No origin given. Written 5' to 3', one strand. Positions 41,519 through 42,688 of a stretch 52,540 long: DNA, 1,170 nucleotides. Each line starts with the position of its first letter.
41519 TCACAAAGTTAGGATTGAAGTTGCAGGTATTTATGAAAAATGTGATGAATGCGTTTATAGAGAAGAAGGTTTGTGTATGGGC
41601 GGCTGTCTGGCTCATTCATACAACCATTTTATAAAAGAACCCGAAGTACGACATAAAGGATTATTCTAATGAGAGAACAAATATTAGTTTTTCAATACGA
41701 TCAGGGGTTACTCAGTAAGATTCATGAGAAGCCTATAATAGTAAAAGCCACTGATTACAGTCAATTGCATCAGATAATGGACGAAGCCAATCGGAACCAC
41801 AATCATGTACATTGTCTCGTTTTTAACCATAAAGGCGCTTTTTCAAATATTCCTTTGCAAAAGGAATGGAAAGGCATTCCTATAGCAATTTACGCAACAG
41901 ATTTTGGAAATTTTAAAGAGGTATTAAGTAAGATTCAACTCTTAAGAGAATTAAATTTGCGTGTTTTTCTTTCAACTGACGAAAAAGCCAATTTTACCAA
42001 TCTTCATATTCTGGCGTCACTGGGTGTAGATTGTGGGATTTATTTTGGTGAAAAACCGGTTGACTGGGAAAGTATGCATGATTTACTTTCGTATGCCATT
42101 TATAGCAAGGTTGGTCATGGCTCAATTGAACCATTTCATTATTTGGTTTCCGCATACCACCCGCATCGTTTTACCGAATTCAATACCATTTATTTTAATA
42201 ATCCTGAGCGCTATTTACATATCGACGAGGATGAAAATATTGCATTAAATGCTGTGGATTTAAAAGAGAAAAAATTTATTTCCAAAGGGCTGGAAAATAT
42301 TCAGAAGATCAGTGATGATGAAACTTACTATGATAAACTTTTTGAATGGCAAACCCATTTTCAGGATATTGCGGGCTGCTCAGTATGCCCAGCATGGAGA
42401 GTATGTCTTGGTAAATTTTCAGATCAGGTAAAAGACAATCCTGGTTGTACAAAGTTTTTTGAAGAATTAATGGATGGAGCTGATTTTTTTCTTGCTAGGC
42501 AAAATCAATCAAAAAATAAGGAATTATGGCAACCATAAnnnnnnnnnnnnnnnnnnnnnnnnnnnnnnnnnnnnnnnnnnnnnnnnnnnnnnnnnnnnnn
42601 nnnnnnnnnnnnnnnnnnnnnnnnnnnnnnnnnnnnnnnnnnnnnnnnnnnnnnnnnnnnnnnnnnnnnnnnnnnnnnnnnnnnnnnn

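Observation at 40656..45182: Candidate undescribed maturation system: two radical SAM enzymes, a pseudo-rSAM partner and a GT9 glycosyltransferase with a Tat-exported poly-Tyr repeat protein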

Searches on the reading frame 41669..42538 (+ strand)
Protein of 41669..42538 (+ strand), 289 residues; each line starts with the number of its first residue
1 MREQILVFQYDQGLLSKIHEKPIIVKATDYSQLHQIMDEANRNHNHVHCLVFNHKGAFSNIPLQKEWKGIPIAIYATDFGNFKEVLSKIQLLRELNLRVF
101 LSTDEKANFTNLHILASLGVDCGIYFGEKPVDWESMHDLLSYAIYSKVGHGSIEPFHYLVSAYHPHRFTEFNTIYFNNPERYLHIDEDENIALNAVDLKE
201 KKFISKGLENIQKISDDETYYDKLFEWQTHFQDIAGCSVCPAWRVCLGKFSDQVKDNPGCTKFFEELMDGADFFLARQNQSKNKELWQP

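Call 3: search_protein_families(library=ncbifam, proteins=[window:41669-42538:+], max_evalue=0.01)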
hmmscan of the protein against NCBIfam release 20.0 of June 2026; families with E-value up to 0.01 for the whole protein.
window:41669-42538:+ (289 aa): 0 families

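Call 4: search_protein_families(library=pfam, proteins=[window:41669-42538:+], max_evalue=0.01)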
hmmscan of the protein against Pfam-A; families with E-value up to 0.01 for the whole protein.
window:41669-42538:+ (289 aa): 0 families

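Call 9: find_homologous_proteins(query=window:41669-42535:+)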
Query window:41669-42535:+ (289 aa): 18 proteins with E <= 0.001 among 317 candidates.
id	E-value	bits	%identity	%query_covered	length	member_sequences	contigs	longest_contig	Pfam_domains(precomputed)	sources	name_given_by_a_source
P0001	4.7e-199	678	100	100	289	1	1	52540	-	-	-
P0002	5.7e-155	533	75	100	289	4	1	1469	-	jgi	jgi:hypothetical protein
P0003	5.8e-153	527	75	100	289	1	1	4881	-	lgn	-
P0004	1.0e-105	372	52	100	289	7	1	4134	-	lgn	-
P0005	4.9e-104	366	50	100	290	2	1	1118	-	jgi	jgi:radical SAM protein with 4Fe4S-binding SPASM domain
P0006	3.8e-99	350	47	100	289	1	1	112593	-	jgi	jgi:hypothetical protein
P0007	7.3e-97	343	47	100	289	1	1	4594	-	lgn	-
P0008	1.3e-80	289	43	100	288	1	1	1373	-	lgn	-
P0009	2.5e-80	288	44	100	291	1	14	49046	-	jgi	jgi:hypothetical protein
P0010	6.5e-79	284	43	100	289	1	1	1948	-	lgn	-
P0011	1.3e-75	273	43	99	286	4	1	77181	-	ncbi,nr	ncbi:MAG: hypothetical protein IPH45_15805 [Bacteroidales bacterium]|nr:hypothetical protein [Bacter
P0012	4.5e-71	258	42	99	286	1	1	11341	-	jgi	jgi:hypothetical protein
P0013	1.9e-69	253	41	98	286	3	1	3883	-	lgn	-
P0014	3.0e-67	245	37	100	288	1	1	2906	-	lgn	-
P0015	2.4e-63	233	37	97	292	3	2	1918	-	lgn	-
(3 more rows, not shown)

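Call 11: find_encoding_contigs(protein=P0006, flank=8000, max_places=2)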
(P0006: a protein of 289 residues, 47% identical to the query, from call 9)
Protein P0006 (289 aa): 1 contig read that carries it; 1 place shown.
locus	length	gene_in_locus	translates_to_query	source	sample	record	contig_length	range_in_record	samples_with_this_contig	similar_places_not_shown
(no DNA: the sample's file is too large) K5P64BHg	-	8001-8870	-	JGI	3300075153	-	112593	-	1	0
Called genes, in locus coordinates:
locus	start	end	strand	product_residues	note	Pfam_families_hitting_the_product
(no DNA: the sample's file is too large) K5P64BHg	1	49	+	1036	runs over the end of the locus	PF15902:Sortilin-Vps10 (faint), PF02012:BNR (faint), PF24595:DUF7619, PF16967:TcfC (weak), PF18962:Por_Secre_tail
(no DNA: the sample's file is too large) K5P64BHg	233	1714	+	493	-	PF01943:Polysacc_synt, PF13440:Polysacc_synt_3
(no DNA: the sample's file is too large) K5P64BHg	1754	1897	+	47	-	-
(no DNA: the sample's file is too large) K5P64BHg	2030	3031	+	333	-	PF00483:NTP_transferase, PF12804:NTP_transf_3 (faint), PF25084:LbH_EIF2B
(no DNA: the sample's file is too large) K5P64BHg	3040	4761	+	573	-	-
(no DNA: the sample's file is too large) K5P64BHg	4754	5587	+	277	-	PF14125:DUF4292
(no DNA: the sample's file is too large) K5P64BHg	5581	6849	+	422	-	PF01551:Peptidase_M23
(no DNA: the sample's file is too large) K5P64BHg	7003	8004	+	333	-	PF04055:Radical_SAM, PF13353:Fer4_12 (weak)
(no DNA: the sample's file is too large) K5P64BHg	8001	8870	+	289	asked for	-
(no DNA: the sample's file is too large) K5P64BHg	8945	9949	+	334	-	PF13186:SPASM (weak)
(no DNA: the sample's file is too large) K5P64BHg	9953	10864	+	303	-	PF01075:Glyco_transf_9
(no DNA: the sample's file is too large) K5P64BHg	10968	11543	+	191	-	-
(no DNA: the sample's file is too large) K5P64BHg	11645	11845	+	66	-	PF02416:TatA_B_E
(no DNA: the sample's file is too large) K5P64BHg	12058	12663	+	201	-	-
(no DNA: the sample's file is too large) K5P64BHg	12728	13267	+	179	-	-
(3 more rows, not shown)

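Call 12: find_encoding_contigs(protein=P0011, flank=8000, max_places=2)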
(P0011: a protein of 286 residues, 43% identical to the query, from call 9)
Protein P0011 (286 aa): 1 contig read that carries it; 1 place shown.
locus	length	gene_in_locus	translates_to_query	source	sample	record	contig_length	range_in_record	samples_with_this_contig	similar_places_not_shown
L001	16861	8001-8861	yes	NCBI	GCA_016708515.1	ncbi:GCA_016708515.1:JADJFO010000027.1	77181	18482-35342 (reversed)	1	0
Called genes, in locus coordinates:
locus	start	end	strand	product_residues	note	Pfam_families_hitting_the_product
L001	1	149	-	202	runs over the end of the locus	-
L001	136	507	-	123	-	PF00126:HTH_1 (weak)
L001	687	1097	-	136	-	-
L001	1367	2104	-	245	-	PF08309:LVIVD (faint)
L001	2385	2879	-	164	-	-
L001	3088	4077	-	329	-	PF01018:GTP1_OBG, PF01926:MMR_HSR1, PF02421:FeoB_N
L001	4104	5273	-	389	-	PF00004:AAA (faint), PF00406:ADK, PF02224:Cytidylate_kin (faint), PF13207:AAA_17, PF13238:AAA_18, PF13671:AAA_33 (faint), PF00406:ADK, PF13207:AAA_17, +1 more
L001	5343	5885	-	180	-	PF00156:Pribosyltran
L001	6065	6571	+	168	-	PF00731:AIRC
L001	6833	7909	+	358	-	PF04055:Radical_SAM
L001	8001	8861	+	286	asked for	-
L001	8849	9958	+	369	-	PF04055:Radical_SAM, PF13186:SPASM (weak)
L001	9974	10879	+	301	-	PF01075:Glyco_transf_9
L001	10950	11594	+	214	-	-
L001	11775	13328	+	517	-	PF14903:WG_beta_rep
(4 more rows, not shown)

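Call 13: find_encoding_contigs(protein=P0009, flank=8000, max_places=2)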
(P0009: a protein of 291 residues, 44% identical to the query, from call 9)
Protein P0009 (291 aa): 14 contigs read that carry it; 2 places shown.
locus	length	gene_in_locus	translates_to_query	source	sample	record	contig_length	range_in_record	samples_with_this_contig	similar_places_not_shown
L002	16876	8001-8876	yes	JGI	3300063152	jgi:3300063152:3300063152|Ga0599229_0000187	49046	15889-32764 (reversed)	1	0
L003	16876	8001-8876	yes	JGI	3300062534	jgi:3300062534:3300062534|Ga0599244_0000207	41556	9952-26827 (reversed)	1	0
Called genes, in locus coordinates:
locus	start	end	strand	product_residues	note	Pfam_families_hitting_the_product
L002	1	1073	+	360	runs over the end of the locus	PF02729:OTCace_N, PF00185:OTCace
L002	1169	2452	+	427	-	PF00291:PALP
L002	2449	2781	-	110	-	PF06296:RelE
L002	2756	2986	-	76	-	PF18506:RelB-like (weak)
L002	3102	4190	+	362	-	PF01145:Band_7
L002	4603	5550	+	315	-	-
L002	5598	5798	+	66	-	-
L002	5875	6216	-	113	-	PF01909:NTP_transf_2, PF18765:Polbeta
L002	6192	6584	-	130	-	PF05168:HEPN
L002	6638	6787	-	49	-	-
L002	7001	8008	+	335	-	PF04055:Radical_SAM, PF13353:Fer4_12 (weak)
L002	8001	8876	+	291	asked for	-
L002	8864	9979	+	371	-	PF04055:Radical_SAM, PF13186:SPASM (weak)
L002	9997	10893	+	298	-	PF01075:Glyco_transf_9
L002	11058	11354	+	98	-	-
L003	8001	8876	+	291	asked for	-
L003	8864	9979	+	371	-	PF04055:Radical_SAM, PF13186:SPASM (weak)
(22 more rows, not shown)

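Call 22: find_related_loci(query=A1, collection=genome_contigs, flank=8000)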
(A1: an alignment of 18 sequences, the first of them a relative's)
Query A1 (289 aa) in genome_contigs; peptide patterns used: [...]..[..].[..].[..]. (x = any residue, [..] = any of these).
39 stretches matched a pattern; 18 encode a relative of the query (tblastn E <= 1e-3); 18 distinct loci.
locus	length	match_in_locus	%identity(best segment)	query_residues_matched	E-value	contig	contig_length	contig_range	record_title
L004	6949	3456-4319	49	2-289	7e-107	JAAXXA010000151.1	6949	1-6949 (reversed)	MAG: Bacteroidetes bacterium isolate W9_Combined_metabat2_052 W9_Combined_metabat2_052_NODE_6830, whole genome shotgun s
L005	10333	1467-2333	46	1-289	4e-103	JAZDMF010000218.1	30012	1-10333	MAG: Bacteroidota bacterium isolate MEGAHIT-group-0.638 k141_6955724, whole genome shotgun sequence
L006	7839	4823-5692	48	1-289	2e-102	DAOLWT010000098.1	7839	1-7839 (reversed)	MAG TPA_asm: Bacteroidales bacterium isolate AMR_MDS_4546 NODE_8440_length_7839_cov_6.898253, whole genome shotgun seque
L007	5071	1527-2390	47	1-288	1e-101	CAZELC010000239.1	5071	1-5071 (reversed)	MAG TPA_asm: uncultured Bacteroidales bacterium isolate SRP220891_co1_21 genome assembly, contig: NODE_33113_length_5071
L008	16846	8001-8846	41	3-286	2e-77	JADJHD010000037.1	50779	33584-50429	MAG: Bacteroidales bacterium isolate Damh_18-Q3-R51-60_MAXAC.107 tig00018017-10-506350, whole genome shotgun sequence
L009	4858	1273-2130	39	1-288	6e-75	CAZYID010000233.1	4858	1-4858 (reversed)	MAG TPA_asm: uncultured Spirochaetales bacterium isolate binchicken_co129_611 genome assembly, contig: NODE_63297_length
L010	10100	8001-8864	38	1-289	1e-74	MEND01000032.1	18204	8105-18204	MAG: Bacteroidetes bacterium GWA2_31_9 gwa2_scaffold_12998, whole genome shotgun sequence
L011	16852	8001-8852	38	3-288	3e-74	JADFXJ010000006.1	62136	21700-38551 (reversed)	MAG: Nitrospirae bacterium isolate nDJH13bin3 nDJH13_bin3_NODE_185_length_62136_cov_36.334064, whole genome shotgun sequ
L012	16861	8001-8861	35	1-289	1e-69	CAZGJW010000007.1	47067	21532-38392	MAG TPA_asm: uncultured Spirochaetota bacterium isolate binchicken_co89_639 genome assembly, contig: NODE_950_length_470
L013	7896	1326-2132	36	3-272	9e-65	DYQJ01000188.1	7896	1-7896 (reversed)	MAG TPA_asm: Draconibacterium orientale isolate SulCav_GS10_10_3_33_19 SulCav_GS10_10_17656_length_7896_cov_9_416273, wh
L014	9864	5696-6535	33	1-282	7e-62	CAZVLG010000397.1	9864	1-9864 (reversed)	MAG TPA_asm: uncultured Bacteroides sp. isolate SRP185410_co1_464 genome assembly, contig: k141_1672786, whole genome sh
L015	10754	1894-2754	35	1-286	5e-59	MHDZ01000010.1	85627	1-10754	MAG: Nitrospirae bacterium GWC2_57_13 gwc2_scaffold_1359, whole genome shotgun sequence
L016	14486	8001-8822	32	1-270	2e-53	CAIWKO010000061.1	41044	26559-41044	MAG: uncultured Bacteroidales bacterium isolate AlinenLipids_bin-7433 genome assembly, contig: bin-7433:61/70, whole gen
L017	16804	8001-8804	30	6-272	4e-53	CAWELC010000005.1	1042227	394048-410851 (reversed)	MAG: uncultured delta proteobacterium isolate MFD05674.bin.2.3 genome assembly, contig: contig_19868, whole genome shotg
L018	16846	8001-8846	30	5-287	3e-56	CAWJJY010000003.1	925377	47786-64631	MAG: uncultured Acidobacteriota bacterium isolate MFD05942.bin.1.17 genome assembly, contig: contig_23401, whole genome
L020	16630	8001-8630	28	59-273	4e-30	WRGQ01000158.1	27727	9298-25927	MAG: Bacteroidetes bacterium isolate Nc150P4bin20 JGI20171J29575_12612718, whole genome shotgun sequence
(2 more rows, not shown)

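Call 36: search_protein_families(library=pfam, proteins=[L017:10900-11700:+, L017:8854-11700:+], max_evalue=0.01)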
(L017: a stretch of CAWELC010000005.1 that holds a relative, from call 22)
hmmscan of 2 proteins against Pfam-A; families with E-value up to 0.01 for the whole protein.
L017:10900-11700:+ (267 aa): 1 family
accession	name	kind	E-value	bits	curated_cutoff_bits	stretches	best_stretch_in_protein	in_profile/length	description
PF01790.23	LGT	-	1.2e-43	149.6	24.9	1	17-254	1-238/240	Prolipoprotein diacylglyceryl transferase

L017:8854-11700:+ (949 aa): 3 families
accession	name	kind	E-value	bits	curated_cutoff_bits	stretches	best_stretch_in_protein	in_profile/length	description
PF01790.23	LGT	-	2.5e-42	145.3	24.9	1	699-936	1-238/240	Prolipoprotein diacylglyceryl transferase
PF04055.27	Radical_SAM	-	7.1e-12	46.2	29.5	1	7-175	2-162/166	Radical SAM superfamily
PF01075.23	Glyco_transf_9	-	4.3e-10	39.8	22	1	517-627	101-221/247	Glycosyltransferase family 9 (heptosyltransferase)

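Call 50: predict_structure(alignment_id=A1)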
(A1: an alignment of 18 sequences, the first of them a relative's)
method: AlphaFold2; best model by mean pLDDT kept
length: 289 residues; sequences in the alignment: 18
mean_pLDDT: 86.4   pTM: 0.84
mean pLDDT of the five models: 86.4, 82.7, 80.9, 80.6, 79.9
residues with pLDDT >= 90: 165; 70-90: 96; 50-70: 18; < 50: 10
segments of 3 or more residues with pLDDT < 50: 281-289
pLDDT, mean of each block of 10 residues (from residue 1): 84 95 95 94 95 94 93 95 93 94 96 94 93 93 87 89 73 86 95 92 92 83 79 67 75 80 84 74 36
secondary structure, 60 per line:
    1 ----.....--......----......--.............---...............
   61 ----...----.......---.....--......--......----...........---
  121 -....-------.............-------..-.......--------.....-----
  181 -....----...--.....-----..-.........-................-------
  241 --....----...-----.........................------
elements in order: E5-9 H12-17 E22-27 H30-42 E46-57 E72-78 H82-86 H89-94 E97-102 H107-117 E122-125 H133-145 H156-162 H171-175 E182-185 E190-192 H195-199 H208-216 H218-233 H243-246 H259-283

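Call 53: fold_search(model_id=the predicted structure, library=pdb)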
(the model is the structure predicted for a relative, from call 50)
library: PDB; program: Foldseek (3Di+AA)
matches with E <= 10: 713; with E <= 0.001: 0
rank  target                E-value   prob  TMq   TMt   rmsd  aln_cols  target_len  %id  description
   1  8wm2_A                5.4e-03  0.99  0.39  0.37   8.5       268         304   10  Crystal structure of AbmM (released 2024-10-09)
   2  4l76_D                4.4e-02  0.28  0.17  0.21  11.6       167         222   12  Ca2+-bound E212Q mutant MthK RCK domain (released 2013-10-23)
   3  6ux7_A                4.9e-02  0.41  0.18  0.17   8.4       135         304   13  MthK N-terminal truncation state 1 bound with calcium (released 2020-03-18)
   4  2aej_A                5.6e-02  0.28  0.18  0.22  11.7       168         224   11  Crystal Structures of the MthK RCK Domain in no Ca2+ bound form (released 2005-10-25)
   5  2aem                  6.7e-02  0.38  0.18  0.21   8.5       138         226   13  Crystal Structures of the MthK RCK Domain (released 2005-10-25)
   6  4l76_C                1.1e-01  0.21  0.18  0.22  11.6       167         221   12  Ca2+-bound E212Q mutant MthK RCK domain (released 2013-10-23)
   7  7cf8_F                1.1e-01  0.08  0.16  0.16  17.5       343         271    9  PfkB(Mycobacterium marinum) (released 2021-06-30)
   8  4l75_B                1.1e-01  0.16  0.17  0.20  11.8       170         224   11  Ca2+-bound D184N mutant MthK RCK domain at 2.4 Angstrom (released 2013-10-23)
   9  4m7t                  1.2e-01  0.15  0.21  0.23  13.4       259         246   10  Crystal structure of BtrN in complex with AdoMet and 2-DOIA (released 2013-10-02)
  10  1dhp_A                1.3e-01  0.66  0.30  0.30   6.2       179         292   13  DIHYDRODIPICOLINATE SYNTHASE (released 1997-02-12)
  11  3kzh_B                1.3e-01  0.13  0.17  0.16  15.0       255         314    9  Crystal structure of a putative sugar kinase from Clostridium perfringens (released 2009-12-22)
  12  2aef_B                1.4e-01  0.20  0.18  0.22  11.5       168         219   11  Crystal Structures of the MthK RCK Domain in Ca2+ bound form (released 2005-10-25)
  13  4lef_B                1.5e-01  0.18  0.27  0.27  11.0       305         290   12  Crystal structure of PHOSPHOTRIESTERASE HOMOLOGY PROTEIN FROM ESCHERICHIA COLI complexed with phosphate in active site (released 2014-06-25)
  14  6c8v                  1.6e-01  0.57  0.45  0.43   7.8       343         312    8  X-ray structure of PqqE from Methylobacterium extorquens (released 2018-02-14)
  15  8sl6_B                1.6e-01  0.09  0.19  0.09  20.0       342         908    8  Cryo-EM structure of the rat TRPM5 channel in EGTA (released 2024-07-03)
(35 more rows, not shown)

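Call 84: search_protein_families(library=ncbifam, alignment_id=A1, max_evalue=1)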
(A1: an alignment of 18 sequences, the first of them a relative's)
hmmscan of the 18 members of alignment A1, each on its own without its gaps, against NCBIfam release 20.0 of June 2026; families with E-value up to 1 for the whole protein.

A. member 1, P0001 (289 aa): 0 families

B. families by the number of members that match (of 18 scanned): 3 families
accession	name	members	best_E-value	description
TIGR04085.1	rSAM_more_4Fe4S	6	0.00029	SPASM domain-containing protein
NF004045.0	PRK05562.1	1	0.071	NAD(P)-dependent oxidoreductase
NF008514.0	PRK11433.1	1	0.22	aldehyde dehydrogenase iron-sulfur subunit PaoA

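Call 91: search_protein_families(library=pfam, proteins=[L016:10113-10712:+, L016:11791-12165:+, L016:13779-14480:-, L020:10516-11010:+], max_evalue=0.001)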
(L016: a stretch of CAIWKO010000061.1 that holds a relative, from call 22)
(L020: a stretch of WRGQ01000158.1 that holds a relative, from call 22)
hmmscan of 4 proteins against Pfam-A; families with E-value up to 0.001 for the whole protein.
L016:10113-10712:+ (199 aa): 0 families

L016:11791-12165:+ (124 aa): 1 family
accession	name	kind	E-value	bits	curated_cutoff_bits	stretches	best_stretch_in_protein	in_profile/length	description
PF00403.32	HMA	-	0.00019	22.2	24.8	1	51-105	1-56/62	Heavy-metal-associated domain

L016:13779-14480:- (233 aa): 0 families

L020:10516-11010:+ (164 aa): 1 family
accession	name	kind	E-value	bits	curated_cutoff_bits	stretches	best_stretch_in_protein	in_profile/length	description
PF18962.6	Por_Secre_tail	-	5.8e-10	39.8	27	1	90-161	1-73/75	Secretion system C-terminal sorting domain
